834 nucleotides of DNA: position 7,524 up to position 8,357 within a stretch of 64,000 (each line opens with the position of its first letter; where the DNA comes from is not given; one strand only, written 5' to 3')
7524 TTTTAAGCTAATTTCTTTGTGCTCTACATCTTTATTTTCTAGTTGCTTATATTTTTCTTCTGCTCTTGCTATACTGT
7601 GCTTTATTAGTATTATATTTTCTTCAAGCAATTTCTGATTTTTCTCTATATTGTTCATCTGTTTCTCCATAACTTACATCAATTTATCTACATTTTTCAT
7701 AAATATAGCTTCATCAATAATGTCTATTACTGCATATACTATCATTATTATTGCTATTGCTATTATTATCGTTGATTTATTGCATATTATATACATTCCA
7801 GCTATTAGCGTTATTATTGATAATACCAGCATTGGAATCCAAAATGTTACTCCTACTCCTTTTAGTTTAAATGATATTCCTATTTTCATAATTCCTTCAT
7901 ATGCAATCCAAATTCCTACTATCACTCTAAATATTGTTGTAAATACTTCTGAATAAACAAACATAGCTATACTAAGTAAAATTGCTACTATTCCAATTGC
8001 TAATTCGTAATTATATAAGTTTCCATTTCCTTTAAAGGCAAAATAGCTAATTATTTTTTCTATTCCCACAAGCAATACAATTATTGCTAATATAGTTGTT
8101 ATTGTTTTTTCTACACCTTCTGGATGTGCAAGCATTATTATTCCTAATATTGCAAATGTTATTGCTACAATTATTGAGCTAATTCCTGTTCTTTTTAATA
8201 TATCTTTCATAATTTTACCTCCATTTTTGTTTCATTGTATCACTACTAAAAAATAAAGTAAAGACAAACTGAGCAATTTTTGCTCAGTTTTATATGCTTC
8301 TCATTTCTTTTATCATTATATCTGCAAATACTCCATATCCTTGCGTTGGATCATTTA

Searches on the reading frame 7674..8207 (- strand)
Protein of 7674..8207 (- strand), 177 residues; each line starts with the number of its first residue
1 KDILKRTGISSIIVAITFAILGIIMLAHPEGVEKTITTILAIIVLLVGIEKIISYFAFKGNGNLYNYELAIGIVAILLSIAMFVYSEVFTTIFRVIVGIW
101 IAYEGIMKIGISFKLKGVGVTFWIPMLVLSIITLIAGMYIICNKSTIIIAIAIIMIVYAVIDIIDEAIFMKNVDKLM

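Call 28: search_protein_families(library=pfam, proteins=[window:7674-8207:-], max_evalue=0.001)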
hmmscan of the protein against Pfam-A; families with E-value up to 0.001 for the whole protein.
window:7674-8207:- (177 aa): 1 family
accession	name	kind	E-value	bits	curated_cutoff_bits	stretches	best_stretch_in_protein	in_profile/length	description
PF03729.18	DUF308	-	1.1e-13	51.6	25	2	13-83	1-72/73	Short repeat of unknown function (DUF308)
